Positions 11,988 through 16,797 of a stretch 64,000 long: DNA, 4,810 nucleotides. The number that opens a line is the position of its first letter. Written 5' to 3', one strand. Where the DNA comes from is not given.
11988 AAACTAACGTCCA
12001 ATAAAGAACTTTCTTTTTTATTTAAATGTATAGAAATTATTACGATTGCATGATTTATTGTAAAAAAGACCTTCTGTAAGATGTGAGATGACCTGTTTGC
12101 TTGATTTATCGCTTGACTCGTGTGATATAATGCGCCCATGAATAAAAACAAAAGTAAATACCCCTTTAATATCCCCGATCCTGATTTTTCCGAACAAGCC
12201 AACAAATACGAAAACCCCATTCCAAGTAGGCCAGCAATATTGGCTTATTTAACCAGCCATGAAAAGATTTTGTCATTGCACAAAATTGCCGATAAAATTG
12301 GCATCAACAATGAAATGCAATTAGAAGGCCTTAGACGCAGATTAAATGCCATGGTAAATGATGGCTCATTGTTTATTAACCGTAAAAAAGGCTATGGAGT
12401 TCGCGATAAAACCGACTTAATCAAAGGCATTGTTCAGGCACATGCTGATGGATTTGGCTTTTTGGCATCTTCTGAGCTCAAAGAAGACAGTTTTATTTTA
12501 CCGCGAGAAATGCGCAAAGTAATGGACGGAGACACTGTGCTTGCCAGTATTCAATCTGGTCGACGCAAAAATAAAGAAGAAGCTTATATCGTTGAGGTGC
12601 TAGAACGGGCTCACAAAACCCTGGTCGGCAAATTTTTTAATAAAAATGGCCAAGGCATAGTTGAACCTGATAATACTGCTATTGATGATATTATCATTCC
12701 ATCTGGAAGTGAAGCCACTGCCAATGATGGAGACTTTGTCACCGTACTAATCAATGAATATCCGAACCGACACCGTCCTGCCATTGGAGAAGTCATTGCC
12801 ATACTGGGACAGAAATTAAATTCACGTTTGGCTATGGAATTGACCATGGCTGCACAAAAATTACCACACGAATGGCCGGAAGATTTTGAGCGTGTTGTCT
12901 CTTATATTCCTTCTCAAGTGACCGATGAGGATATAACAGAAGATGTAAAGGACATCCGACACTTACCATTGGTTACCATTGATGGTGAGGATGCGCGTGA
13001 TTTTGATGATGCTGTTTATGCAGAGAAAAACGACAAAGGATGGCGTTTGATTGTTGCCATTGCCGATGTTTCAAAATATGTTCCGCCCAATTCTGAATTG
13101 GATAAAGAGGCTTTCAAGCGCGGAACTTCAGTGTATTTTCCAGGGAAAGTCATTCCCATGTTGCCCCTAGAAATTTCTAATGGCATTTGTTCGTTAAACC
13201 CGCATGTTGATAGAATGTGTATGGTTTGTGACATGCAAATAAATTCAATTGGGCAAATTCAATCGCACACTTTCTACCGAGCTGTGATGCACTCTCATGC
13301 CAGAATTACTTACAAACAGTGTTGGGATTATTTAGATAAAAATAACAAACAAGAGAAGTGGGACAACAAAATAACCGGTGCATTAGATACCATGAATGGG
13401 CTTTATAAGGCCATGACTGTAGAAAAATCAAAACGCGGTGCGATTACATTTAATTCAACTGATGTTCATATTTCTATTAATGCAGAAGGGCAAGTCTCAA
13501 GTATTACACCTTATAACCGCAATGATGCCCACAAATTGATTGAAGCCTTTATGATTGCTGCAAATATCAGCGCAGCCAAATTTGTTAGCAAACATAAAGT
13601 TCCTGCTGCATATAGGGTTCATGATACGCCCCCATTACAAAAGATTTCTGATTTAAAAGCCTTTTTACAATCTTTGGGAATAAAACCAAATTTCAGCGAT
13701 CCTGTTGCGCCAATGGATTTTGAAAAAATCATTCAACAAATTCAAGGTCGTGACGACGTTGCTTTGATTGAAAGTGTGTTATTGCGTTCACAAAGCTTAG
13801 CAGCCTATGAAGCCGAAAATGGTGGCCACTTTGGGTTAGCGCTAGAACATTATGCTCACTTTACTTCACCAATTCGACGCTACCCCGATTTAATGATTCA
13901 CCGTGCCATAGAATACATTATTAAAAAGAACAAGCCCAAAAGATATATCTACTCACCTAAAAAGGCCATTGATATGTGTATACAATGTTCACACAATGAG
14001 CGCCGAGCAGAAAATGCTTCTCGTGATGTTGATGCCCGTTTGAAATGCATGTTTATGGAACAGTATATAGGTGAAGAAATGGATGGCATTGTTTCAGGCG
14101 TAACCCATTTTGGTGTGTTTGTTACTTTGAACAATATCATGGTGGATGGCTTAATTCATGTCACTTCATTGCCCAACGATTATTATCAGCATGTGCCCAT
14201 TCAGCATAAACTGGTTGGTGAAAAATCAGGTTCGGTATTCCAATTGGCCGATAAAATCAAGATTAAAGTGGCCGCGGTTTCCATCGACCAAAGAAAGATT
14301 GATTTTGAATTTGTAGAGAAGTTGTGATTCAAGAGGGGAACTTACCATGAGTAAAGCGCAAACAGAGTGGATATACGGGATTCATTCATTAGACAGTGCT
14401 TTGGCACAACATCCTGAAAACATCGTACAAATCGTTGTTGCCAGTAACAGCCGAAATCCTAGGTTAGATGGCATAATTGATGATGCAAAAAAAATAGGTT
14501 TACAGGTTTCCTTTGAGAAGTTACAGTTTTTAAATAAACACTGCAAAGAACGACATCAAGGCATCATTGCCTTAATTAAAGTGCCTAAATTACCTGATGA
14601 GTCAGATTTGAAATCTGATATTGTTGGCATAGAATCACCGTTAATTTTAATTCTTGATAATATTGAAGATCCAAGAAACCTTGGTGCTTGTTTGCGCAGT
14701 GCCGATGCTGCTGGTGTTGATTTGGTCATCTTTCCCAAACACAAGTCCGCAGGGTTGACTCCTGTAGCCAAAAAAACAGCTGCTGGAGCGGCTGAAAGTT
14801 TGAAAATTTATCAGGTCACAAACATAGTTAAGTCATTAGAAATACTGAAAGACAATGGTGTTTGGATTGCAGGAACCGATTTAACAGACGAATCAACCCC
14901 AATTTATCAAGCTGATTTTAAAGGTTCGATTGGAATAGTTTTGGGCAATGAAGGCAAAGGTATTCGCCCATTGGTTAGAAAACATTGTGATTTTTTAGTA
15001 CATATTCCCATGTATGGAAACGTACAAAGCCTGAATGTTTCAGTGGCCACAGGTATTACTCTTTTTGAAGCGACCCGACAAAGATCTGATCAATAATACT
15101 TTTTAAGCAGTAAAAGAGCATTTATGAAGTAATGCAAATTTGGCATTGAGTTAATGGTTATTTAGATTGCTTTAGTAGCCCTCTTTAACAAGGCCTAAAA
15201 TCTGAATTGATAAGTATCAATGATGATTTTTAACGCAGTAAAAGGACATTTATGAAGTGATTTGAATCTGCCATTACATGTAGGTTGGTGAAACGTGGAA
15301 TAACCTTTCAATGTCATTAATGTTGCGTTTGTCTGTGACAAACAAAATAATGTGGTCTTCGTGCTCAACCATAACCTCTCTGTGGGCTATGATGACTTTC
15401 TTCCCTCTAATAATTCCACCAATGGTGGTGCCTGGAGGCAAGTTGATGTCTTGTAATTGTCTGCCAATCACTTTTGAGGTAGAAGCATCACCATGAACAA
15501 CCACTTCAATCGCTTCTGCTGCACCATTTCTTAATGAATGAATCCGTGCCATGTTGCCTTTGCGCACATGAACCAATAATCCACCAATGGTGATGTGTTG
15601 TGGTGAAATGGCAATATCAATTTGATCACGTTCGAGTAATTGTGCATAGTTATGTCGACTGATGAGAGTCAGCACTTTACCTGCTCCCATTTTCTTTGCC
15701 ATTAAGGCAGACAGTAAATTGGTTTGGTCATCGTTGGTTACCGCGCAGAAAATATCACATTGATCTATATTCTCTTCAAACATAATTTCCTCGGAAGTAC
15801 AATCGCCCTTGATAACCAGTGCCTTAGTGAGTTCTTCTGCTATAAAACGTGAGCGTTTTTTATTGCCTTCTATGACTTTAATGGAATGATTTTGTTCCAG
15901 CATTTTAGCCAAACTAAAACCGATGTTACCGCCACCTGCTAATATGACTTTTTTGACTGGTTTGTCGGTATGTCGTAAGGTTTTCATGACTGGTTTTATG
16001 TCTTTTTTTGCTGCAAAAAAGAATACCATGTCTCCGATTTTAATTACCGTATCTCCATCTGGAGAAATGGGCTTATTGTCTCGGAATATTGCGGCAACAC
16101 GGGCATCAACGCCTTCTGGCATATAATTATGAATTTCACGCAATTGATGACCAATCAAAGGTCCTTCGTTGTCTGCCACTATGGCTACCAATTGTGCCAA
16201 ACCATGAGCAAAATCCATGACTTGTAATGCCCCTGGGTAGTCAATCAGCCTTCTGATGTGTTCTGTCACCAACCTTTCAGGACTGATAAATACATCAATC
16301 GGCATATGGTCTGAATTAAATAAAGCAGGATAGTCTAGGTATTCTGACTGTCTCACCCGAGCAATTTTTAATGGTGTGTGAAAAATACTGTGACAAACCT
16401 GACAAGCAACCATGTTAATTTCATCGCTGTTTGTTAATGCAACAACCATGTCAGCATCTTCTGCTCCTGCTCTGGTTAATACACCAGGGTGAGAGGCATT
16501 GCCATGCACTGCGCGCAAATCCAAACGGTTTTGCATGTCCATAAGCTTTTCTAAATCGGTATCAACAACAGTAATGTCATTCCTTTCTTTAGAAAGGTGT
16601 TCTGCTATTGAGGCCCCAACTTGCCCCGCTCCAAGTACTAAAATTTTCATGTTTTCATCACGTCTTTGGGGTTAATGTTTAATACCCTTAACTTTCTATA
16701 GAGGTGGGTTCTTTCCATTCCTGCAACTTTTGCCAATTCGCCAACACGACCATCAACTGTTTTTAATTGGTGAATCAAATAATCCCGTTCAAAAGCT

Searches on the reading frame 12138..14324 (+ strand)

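Call 74: search_protein_families(library=pfam, proteins=[window:12138-14324:+], max_evalue=0.00001)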
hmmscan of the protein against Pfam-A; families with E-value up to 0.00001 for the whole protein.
window:12138-14324:+ (729 aa): 4 families
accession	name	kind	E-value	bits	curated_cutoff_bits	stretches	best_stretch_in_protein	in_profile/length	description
PF00773.25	RNB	-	2.9e-105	352.6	29.3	1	271-595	2-324/326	RNB domain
PF08206.17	OB_RNB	-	7e-24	83.7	24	1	97-154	1-58/58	Ribonuclease B OB domain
PF17876.7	CSD2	-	2.3e-20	72.9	26.2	1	175-247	2-74/74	Cold shock domain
PF00575.29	S1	-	8.1e-08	33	22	1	644-723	4-71/74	S1 RNA binding domain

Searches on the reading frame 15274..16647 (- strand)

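Call 74: search_protein_families(library=pfam, proteins=[window:15274-16647:-], max_evalue=0.00001)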
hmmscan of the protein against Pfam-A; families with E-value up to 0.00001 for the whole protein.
window:15274-16647:- (457 aa): 7 families
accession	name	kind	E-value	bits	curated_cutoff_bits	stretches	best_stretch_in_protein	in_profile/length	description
PF02254.24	TrkA_N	-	8.2e-51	171.7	23.8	2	2-106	1-104/116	TrkA-N domain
PF02080.26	TrkA_C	-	1.6e-21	76.4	27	2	153-222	1-68/71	TrkA-C domain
PF13241.12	NAD_binding_7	-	4.5e-13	50.1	22.1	1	1-86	9-83/104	Putative NAD(P)-binding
PF03807.23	F420_oxidored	-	4.5e-09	37.2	21.6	0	1-50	1-52/94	NADP oxidoreductase coenzyme F420-dependent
PF03435.24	Sacchrp_dh_NADP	-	9.4e-08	32.9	25.1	0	2-73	1-77/129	Saccharopine dehydrogenase NADP binding domain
PF01488.26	Shikimate_DH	-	4e-06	27.4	24.3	0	1-45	14-59/138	Shikimate / quinate 5-dehydrogenase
PF01210.29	NAD_Gly3P_dh_N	-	7.6e-06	26.4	23.1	0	1-57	1-57/158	NAD-dependent glycerol-3-phosphate dehydrogenase N-terminus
